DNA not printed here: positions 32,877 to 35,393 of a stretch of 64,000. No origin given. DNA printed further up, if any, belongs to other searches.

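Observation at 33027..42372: Non-canonical Mrp-like cluster (E-F-G-B'-B-C-D-D-D-A/L) with four antiporter-type modules and no associated redox subunits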

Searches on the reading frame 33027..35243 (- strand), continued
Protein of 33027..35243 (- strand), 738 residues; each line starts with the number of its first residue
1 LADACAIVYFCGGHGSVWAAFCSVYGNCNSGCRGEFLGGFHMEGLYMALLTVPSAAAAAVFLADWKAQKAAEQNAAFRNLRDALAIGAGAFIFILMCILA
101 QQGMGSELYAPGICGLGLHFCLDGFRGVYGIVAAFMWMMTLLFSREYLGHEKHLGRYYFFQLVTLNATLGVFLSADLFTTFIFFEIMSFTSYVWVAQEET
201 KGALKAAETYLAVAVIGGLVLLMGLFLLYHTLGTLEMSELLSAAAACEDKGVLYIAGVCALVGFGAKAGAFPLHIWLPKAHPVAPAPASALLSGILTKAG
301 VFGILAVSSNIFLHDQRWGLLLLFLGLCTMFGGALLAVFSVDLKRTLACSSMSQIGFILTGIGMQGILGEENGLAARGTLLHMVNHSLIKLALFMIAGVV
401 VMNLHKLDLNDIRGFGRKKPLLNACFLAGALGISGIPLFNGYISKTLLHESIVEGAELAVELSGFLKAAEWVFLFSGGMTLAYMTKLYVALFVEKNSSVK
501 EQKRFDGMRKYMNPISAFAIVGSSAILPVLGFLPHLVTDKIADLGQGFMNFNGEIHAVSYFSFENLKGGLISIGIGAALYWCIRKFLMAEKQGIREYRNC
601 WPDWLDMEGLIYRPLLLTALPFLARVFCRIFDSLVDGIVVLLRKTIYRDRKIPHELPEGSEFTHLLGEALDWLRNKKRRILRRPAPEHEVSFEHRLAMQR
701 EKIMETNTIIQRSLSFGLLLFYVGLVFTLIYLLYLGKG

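Call 23: search_solved_structures(query=window:33027-35120:-, max_evalue=1e-20, show_alignments=2)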
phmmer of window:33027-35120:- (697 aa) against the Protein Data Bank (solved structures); distinct sequences matched with E-value up to 1e-20: 30.
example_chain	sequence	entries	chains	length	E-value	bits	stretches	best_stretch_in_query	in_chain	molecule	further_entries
6cfw_H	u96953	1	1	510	9.7e-50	173.1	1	80-411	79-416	Monovalent cation/H+ antiporter subunit D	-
7qru_D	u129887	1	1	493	1e-46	163.1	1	73-491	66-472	Na+/H+ antiporter subunit D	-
6z16_D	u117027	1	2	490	4.1e-38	134.7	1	76-420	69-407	Multisubunit Na+/H+ antiporter, D subunit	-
7qru_A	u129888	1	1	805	6.9e-37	130.6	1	48-529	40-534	Na+/H+ antiporter subunit A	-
6z16_A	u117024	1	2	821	3e-34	121.9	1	79-500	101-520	Multisubunit Na+/H+ antiporter, A subunit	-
6u8y_H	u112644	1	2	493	7.2e-34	120.6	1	68-435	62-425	NADH dehydrogenase subunit N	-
7d3u_D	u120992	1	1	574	1.3e-32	116.5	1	67-419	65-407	Monovalent Na+/H+ antiporter subunit D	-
6u8y_X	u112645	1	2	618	2.9e-31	112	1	37-413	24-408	NADH dehydrogenase subunit M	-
7z0s_C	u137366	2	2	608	5.9e-31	111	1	134-452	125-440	Formate hydrogenlyase subunit 3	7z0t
6hum_F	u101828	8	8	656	6e-31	111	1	68-534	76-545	NADH dehydrogenase subunit 5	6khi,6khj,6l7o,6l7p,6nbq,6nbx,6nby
7d3u_A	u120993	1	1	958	2.5e-29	105.7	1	51-448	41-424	Monovalent Na+/H+ antiporter subunit A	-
7p61_M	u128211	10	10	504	6.5e-27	97.7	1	73-496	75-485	NADH dehydrogenase I subunit M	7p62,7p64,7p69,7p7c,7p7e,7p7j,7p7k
3rko_M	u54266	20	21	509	6.7e-27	97.6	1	73-496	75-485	NADH-QUINONE OXIDOREDUCTASE SUBUNIT M | NADH dehydrogenase I subunit M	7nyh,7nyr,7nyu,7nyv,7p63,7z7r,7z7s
6hum_D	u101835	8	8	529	8.5e-25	90.7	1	115-408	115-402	NAD(P)H-quinone oxidoreductase chain 4 1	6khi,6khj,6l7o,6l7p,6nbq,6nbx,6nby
7zm7_5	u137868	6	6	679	1e-24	90.4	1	98-411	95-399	NADH-ubiquinone oxidoreductase chain 5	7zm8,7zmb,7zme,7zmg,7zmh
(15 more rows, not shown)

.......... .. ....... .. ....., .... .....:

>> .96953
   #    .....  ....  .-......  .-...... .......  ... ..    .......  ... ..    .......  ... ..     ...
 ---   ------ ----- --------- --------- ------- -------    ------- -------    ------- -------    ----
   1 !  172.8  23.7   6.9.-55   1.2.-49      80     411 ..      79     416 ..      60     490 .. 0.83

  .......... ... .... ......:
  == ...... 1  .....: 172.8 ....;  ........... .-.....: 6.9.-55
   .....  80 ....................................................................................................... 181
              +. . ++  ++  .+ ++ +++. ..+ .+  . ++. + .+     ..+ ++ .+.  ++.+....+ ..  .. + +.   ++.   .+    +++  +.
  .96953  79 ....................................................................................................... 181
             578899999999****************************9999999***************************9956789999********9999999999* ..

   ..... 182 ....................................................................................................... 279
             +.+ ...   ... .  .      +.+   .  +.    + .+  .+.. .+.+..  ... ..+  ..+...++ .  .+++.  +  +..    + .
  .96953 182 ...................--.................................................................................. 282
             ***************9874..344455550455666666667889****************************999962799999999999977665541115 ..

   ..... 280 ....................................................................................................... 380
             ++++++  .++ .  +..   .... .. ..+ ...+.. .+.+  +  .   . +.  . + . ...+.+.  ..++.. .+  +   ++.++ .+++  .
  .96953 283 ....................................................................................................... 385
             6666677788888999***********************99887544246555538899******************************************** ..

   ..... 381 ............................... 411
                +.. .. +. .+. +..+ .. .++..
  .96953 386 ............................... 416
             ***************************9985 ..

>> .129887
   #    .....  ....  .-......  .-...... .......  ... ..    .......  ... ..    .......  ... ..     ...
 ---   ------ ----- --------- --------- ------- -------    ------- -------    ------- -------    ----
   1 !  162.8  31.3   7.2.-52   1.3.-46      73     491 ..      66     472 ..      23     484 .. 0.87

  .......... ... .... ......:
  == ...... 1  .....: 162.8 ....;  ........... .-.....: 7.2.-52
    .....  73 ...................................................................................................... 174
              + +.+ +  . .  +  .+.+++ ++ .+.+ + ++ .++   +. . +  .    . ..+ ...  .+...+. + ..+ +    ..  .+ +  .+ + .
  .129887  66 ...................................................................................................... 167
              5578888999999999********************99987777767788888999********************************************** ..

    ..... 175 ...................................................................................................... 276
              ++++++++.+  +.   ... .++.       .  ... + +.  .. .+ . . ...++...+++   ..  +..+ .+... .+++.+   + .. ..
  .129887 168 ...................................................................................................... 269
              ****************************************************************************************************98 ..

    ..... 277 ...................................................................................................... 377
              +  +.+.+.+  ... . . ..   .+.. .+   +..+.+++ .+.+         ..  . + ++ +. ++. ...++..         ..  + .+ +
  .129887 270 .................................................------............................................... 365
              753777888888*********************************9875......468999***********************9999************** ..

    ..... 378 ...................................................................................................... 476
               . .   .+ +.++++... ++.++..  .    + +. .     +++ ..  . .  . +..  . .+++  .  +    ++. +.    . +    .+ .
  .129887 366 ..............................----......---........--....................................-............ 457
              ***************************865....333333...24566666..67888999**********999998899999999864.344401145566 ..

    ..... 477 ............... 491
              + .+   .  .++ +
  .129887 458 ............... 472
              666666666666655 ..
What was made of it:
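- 33027..35120 (-): Antiporter-like module L, 697 aa. It has an MrpD/MbhH-type core (S252, K257 in TMH8), then TM15 (522-545), amphipathic lateral-helix segments (566-604, 620-640, 651-~671) and TM16 (~672-694). The best sequence hits are MbhH at 173 bits and MrpD at 163 bits (call 23).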

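Call 38: predict_structure(alignment_id=A1)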
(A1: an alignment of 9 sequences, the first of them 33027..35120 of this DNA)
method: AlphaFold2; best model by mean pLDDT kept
length: 697 residues; sequences in the alignment: 9
mean_pLDDT: 54.9   pTM: 0.50
mean pLDDT of the five models: 54.9, 51.2, 50.6, 44.1, 39.9
residues with pLDDT >= 90: 0; 70-90: 144; 50-70: 258; < 50: 295
segments of 3 or more residues with pLDDT < 50: 64-83, 234-255, 300-302, 332-338, 350-400, 436-528, 546-580, 582-584, 586-588, 608-618, 659-680
pLDDT, mean of each block of 10 residues (from residue 1): 67 86 76 72 86 80 43 28 59 76 65 74 72 52 58 58 64 71 71 60 72 75 62 48 40 49 55 71 76 57 54 68 67 46 51 45 42 36 41 35 58 67 72 51 44 43 37 38 35 34 27 30 48 54 47 38 42 43 47 50 49 45 59 68 53 51 45 46 57 55
secondary structure, 60 per line:
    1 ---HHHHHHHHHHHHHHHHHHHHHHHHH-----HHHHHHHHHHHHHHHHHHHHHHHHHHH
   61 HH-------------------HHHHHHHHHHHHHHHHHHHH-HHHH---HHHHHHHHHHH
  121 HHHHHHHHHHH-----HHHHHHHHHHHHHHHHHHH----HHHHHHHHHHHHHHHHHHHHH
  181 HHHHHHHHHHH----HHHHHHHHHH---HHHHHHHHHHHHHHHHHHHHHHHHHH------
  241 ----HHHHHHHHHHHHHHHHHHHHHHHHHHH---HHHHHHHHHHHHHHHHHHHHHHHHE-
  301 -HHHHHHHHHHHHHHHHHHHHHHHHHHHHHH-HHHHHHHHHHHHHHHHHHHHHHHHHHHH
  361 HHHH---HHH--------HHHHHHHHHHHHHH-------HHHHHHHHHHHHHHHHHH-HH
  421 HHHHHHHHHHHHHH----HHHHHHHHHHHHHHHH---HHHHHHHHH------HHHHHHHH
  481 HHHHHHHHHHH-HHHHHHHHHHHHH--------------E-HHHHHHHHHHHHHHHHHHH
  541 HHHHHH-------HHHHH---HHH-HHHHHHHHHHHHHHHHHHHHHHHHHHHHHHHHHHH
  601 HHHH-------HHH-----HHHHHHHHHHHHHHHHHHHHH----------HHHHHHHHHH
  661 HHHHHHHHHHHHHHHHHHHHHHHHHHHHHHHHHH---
elements in order (helices of 4 or more, strands of 3 or more residues): H4-28 H34-62 H82-101 H103-106 H110-131 H137-155 H160-191 H196-205 H209-234 H245-271 H275-298 H302-331 H333-364 H379-392 H400-417 H419-434 H439-454 H458-466 H473-491 H493-505 H522-546 H554-558 H566-604 H620-640 H651-694
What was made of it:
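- Tried and rejected: The first AF2 run of L, with a 9-sequence alignment, was unusable (pLDDT 55, call 38).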

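Call 50: list_cluster_members(proteins=[window:33027-35120:-, window:38105-39595:-, window:39969-40931:-, window:43029-45236:+])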
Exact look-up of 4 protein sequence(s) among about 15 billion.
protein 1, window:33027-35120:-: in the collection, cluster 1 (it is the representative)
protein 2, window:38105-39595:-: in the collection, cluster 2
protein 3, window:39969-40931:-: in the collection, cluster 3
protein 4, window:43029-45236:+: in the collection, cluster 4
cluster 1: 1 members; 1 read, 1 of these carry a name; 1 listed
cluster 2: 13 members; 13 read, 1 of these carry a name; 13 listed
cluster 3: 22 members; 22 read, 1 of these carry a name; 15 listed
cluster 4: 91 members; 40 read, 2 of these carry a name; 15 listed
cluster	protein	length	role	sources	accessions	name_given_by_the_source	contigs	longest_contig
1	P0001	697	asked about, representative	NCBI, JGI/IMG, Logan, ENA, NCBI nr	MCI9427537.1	MAG: sodium:proton antiporter [Eubacterium sp.] | formate hydrogenlyase subunit 3/multisubunit Na+/H+ antiporter MnhD subunit | sodium:proton antiporter [Eubacterium sp.]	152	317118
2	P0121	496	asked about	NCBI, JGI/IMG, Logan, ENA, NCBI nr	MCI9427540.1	MAG: sodium:proton antiporter [Eubacterium sp.] | formate hydrogenlyase subunit 3/multisubunit Na+/H+ antiporter MnhD subunit | sodium:proton antiporter [Eubacterium sp.]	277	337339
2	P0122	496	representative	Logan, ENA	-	-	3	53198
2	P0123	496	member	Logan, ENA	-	-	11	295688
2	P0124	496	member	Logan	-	-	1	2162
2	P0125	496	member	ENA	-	-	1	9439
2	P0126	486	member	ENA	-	-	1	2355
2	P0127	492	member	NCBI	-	-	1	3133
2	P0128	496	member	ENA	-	-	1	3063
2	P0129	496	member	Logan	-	-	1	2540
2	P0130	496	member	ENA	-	-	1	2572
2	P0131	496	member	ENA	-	-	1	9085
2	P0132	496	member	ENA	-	-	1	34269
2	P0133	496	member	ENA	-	-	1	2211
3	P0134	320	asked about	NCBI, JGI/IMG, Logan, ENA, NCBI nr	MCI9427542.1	MAG: hypothetical protein HFI81_07255 [Eubacterium sp.] | multisubunit Na+/H+ antiporter MnhB subunit | hypothetical protein [Eubacterium sp.]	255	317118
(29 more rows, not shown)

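Call 66: search_protein_representatives(protein=window:33027-35120:-)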
Query: 697 residues. Proteins with E-value up to 0.001 (for the whole library): 33677; up to 1e-10: 17766; up to 1e-30: 2513. The best 150 are listed.
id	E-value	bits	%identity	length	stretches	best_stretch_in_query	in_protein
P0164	4.7e-213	726.1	56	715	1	6-694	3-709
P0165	3.4e-205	700.1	54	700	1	49-693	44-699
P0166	6.2e-202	689.4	56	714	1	45-692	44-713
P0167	2.5e-196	670.8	54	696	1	37-693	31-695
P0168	2.9e-196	670.6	55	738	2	37-575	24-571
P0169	1.3e-194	665.2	58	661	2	39-612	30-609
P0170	1.8e-191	654.7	54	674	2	72-596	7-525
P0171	6.0e-191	653.0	58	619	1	63-693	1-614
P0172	6.9e-189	646.2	54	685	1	43-693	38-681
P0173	2.2e-184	631.3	52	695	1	64-692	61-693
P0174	2.1e-182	624.8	54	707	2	37-576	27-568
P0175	7.0e-182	623.1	53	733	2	8-589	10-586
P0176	1.0e-180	619.2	57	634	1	49-607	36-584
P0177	1.0e-180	619.2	56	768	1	72-599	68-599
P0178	1.4e-180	618.8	56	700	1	68-693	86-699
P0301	1.3e-124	433.8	39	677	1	77-694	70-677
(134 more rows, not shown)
